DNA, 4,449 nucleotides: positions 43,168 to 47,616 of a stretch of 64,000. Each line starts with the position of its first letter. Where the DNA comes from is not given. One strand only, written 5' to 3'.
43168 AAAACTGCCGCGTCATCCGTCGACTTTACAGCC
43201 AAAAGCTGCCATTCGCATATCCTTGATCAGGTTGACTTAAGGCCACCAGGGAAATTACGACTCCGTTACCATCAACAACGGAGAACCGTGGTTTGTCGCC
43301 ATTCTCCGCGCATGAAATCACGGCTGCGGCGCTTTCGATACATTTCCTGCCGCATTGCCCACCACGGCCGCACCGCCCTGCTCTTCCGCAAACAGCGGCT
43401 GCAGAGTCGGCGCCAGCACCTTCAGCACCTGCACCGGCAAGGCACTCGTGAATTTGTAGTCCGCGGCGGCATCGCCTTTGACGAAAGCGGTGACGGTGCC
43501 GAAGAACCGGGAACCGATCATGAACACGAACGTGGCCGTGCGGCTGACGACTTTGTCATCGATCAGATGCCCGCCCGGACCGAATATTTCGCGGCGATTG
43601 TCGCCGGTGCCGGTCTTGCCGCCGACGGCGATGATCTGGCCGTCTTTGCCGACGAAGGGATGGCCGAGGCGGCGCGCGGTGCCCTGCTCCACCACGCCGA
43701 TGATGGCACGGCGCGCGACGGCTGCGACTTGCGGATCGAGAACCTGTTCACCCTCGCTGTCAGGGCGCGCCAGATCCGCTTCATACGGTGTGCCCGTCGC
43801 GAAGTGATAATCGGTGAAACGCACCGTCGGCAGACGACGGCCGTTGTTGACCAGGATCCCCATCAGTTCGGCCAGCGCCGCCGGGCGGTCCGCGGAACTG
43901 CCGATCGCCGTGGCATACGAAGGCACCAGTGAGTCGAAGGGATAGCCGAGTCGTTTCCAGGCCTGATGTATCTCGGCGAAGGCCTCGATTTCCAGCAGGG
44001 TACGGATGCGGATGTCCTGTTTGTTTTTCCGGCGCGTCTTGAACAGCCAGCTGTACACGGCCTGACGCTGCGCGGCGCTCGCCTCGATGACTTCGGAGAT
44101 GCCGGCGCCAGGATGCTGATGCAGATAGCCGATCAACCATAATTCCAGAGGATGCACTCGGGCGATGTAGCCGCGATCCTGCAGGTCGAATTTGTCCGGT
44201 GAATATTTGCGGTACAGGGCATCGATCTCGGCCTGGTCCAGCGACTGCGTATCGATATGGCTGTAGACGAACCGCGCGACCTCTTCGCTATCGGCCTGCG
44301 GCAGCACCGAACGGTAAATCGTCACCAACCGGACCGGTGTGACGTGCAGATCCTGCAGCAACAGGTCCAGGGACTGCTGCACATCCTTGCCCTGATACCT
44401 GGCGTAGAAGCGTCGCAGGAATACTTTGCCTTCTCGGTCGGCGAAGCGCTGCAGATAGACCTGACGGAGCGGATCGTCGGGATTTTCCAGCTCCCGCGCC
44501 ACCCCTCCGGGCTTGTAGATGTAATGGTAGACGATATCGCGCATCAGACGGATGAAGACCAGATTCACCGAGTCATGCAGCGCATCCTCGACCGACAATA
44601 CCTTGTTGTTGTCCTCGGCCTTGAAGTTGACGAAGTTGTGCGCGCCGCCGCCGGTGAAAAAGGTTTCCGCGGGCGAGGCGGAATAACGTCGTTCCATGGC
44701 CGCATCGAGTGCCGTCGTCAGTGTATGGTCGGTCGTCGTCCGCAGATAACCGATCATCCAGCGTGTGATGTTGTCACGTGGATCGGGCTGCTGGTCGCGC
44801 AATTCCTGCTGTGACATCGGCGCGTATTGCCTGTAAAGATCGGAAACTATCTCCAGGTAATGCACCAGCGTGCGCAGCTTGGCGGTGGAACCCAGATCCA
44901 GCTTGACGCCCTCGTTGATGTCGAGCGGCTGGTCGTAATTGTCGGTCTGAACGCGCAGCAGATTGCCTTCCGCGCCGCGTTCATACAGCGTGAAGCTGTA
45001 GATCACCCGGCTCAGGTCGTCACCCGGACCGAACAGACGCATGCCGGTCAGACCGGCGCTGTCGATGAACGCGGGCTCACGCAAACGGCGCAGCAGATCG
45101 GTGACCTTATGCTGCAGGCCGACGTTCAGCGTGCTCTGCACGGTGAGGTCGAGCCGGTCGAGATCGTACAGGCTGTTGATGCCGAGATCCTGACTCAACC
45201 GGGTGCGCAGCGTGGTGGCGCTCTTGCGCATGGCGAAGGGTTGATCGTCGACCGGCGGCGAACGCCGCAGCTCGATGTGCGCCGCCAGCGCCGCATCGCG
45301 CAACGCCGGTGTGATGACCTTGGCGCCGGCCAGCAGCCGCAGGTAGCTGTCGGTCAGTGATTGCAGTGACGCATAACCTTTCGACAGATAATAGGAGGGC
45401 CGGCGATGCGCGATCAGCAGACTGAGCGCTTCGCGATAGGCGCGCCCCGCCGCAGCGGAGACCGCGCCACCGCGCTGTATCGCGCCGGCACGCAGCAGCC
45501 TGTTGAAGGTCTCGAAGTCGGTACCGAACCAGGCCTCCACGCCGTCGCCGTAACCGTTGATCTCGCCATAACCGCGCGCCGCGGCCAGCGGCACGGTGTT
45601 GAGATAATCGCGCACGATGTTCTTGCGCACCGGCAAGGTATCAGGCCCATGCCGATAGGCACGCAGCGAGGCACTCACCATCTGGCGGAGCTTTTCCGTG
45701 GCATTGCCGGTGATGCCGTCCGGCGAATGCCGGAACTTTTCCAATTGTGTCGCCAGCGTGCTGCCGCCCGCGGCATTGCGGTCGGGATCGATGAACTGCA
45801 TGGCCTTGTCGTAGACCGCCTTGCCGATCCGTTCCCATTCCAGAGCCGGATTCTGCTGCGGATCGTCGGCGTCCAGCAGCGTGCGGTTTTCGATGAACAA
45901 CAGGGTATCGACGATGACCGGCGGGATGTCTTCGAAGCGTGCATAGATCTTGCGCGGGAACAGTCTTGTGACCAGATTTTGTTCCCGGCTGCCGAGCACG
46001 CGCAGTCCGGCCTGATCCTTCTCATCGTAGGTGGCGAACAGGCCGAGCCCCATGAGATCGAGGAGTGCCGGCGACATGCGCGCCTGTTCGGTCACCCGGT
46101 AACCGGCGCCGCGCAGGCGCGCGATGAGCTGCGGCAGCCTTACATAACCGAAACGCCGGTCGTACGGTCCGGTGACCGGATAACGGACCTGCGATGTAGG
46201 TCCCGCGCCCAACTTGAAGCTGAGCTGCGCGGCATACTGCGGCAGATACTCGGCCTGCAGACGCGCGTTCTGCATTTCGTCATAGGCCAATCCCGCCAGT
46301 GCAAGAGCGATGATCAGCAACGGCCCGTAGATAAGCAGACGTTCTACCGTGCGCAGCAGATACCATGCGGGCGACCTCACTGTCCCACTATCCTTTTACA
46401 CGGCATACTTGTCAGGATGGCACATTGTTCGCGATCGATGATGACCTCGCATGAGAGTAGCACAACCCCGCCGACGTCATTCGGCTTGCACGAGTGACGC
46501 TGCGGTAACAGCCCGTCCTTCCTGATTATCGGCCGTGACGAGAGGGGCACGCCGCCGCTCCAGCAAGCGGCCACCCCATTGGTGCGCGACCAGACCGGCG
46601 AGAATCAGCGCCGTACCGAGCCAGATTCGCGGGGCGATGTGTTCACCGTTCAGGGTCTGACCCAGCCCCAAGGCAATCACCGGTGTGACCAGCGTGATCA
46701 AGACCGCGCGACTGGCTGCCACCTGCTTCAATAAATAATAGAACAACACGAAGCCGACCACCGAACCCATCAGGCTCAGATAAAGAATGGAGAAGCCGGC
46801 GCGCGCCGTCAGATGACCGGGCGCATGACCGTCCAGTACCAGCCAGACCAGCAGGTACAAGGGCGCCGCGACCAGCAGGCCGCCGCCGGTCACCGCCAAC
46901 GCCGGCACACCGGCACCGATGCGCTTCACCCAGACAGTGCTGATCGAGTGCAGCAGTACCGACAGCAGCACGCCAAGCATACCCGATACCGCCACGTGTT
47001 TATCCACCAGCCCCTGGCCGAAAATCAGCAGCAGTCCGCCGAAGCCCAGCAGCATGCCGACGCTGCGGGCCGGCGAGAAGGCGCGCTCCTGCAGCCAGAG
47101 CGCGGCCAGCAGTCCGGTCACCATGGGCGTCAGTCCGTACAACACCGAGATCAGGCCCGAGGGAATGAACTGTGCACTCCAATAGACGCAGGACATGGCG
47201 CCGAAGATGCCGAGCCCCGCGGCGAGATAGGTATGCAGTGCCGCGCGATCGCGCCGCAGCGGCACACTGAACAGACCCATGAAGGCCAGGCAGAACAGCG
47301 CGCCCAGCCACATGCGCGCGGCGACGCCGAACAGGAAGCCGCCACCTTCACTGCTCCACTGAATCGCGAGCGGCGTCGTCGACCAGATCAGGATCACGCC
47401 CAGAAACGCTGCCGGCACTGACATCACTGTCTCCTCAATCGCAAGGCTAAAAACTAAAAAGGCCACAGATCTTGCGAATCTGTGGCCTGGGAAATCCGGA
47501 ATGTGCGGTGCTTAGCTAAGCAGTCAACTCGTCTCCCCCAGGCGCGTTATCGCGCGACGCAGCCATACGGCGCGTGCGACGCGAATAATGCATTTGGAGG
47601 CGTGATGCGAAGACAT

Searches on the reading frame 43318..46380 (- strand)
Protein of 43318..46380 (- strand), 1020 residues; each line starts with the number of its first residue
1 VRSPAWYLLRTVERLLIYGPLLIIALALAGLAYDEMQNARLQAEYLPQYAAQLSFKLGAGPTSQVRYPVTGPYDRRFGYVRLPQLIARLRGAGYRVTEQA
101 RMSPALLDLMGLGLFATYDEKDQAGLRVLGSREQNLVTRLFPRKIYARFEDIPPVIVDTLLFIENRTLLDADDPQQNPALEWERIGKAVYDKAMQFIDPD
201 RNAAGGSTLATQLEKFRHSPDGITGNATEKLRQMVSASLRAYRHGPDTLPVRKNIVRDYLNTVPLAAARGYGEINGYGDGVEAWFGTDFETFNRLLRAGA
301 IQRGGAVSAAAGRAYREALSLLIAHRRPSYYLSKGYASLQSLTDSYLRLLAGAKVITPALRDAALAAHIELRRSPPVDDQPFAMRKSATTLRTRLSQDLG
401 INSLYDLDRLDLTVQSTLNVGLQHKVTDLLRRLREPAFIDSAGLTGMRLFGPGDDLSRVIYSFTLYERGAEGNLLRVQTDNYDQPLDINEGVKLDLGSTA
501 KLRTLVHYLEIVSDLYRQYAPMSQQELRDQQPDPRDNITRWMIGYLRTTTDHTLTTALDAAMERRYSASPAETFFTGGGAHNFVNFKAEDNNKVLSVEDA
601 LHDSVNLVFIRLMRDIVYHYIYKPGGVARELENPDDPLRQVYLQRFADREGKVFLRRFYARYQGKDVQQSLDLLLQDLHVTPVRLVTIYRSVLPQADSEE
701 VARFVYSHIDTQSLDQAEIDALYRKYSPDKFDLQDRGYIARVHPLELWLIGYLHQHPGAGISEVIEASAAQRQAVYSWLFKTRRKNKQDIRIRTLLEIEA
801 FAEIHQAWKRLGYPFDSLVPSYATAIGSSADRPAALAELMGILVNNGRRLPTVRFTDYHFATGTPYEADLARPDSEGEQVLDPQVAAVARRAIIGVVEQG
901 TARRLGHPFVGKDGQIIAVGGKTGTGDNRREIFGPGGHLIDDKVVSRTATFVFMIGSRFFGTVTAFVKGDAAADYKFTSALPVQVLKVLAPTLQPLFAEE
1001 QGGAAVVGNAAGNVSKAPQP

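Call 49: search_protein_families(library=pfam, proteins=[window:43318-46380:-], max_evalue=0.00001)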
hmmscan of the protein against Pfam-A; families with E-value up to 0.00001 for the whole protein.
window:43318-46380:- (1020 aa): 1 family
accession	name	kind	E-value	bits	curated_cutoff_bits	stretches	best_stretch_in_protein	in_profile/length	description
PF00912.28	Transgly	-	1.4e-13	51.1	27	1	143-293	13-140/178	Transglycosylase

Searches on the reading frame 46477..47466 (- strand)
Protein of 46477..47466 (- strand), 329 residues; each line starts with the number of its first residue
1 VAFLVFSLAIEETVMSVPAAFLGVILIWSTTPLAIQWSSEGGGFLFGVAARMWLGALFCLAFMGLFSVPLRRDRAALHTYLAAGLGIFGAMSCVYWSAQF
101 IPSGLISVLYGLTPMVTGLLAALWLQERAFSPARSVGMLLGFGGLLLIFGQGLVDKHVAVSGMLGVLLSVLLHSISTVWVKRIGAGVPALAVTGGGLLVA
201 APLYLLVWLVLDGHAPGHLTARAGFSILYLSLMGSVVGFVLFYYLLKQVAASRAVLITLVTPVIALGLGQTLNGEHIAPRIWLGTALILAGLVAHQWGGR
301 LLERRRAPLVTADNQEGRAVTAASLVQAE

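Call 49: search_protein_families(library=pfam, proteins=[window:46477-47466:-], max_evalue=0.00001)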
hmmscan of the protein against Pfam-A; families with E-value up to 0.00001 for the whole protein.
window:46477-47466:- (329 aa): 1 family
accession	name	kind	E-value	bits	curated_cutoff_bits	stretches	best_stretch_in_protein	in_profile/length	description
PF00892.27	EamA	-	1.3e-30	106.9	28.2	2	161-293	2-131/135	EamA-like transporter family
